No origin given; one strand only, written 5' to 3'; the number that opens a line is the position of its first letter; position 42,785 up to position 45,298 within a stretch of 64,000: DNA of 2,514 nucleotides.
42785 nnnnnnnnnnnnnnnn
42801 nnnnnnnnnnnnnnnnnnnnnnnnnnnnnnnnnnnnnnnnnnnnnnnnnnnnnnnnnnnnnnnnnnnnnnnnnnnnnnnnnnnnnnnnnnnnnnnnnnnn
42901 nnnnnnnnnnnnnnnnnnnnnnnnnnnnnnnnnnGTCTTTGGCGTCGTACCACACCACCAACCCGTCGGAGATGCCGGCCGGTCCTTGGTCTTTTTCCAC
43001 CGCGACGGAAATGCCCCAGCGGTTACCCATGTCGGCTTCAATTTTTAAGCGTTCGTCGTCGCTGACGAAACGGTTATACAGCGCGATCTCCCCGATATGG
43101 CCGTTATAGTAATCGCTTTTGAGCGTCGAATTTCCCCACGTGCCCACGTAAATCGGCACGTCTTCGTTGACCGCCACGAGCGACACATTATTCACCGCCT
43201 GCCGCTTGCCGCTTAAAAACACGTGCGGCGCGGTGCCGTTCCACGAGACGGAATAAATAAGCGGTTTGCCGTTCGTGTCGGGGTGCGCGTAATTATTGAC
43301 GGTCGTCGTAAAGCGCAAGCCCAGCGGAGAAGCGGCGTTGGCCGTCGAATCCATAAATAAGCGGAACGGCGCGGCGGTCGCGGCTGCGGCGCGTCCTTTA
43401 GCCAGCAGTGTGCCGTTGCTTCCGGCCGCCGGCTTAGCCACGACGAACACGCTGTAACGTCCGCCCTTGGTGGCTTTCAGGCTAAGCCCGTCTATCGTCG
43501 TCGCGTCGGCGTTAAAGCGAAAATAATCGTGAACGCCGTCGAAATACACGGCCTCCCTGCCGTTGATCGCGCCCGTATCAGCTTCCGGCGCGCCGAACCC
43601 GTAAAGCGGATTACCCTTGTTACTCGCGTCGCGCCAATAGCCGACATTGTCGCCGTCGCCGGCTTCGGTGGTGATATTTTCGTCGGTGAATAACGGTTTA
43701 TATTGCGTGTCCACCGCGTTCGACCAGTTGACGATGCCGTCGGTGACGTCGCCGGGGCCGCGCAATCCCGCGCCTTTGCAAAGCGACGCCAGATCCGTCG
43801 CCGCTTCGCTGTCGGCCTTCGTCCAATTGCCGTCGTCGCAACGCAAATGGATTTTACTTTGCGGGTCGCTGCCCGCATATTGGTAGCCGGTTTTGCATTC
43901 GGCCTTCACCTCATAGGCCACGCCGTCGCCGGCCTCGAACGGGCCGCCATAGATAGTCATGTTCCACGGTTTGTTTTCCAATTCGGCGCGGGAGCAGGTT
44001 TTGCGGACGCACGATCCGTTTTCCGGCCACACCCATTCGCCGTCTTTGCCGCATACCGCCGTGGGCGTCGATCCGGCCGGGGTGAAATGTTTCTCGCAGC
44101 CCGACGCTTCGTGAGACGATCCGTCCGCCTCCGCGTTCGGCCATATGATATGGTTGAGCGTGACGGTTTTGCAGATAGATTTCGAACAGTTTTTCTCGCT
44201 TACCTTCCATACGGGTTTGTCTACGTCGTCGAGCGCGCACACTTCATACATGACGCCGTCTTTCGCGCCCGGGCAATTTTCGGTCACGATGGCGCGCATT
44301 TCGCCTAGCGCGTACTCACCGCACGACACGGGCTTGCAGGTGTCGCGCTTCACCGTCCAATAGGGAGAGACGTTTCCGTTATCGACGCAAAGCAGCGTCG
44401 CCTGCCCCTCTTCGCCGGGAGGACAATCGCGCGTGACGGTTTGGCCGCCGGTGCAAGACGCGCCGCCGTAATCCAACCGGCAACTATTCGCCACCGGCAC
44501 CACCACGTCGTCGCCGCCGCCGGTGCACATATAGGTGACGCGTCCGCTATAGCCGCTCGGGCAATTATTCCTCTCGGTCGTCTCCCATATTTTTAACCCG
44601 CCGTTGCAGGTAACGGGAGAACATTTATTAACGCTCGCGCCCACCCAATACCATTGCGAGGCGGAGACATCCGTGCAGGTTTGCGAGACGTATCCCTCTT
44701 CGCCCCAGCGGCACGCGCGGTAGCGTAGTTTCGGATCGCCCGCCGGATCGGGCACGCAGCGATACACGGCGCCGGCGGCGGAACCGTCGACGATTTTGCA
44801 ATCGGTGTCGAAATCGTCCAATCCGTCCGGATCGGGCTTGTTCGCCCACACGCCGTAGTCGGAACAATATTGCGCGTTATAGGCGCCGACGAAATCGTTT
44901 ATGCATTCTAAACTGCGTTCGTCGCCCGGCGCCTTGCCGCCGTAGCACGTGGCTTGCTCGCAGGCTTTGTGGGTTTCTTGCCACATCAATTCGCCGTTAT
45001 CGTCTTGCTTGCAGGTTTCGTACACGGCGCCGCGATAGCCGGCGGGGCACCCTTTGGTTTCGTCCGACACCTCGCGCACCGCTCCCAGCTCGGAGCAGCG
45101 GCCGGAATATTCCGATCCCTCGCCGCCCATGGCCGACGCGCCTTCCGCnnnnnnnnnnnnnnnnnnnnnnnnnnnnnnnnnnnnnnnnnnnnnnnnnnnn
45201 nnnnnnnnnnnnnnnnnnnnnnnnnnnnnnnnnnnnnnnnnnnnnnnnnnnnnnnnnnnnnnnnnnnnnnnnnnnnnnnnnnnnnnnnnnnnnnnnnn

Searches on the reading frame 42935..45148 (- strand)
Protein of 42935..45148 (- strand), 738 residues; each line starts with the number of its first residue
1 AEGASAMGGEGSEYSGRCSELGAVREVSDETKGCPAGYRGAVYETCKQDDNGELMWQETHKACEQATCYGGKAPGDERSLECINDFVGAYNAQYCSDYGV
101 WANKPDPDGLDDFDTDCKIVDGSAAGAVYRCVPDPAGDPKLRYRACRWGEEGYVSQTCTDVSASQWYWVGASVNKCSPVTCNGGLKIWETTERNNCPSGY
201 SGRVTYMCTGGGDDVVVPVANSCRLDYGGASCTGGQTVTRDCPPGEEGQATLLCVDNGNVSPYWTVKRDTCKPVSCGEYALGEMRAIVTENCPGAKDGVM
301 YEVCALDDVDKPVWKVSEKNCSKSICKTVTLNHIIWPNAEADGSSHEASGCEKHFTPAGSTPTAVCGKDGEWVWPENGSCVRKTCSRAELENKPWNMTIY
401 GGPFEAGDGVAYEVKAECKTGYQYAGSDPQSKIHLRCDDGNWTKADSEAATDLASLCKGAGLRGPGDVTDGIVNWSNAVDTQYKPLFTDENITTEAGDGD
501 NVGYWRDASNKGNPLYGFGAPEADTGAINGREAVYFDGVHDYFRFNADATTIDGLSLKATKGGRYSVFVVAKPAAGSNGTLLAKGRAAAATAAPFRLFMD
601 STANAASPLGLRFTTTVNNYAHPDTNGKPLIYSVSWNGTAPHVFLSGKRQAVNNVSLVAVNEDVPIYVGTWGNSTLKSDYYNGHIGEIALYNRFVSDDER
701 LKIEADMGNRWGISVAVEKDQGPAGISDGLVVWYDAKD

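Call 37: find_homologous_proteins(query=window:42935-45148:-, max_evalue=0.001)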
Query window:42935-45148:-: 8000 candidates shared short words with the query, none scored E <= 0.001.
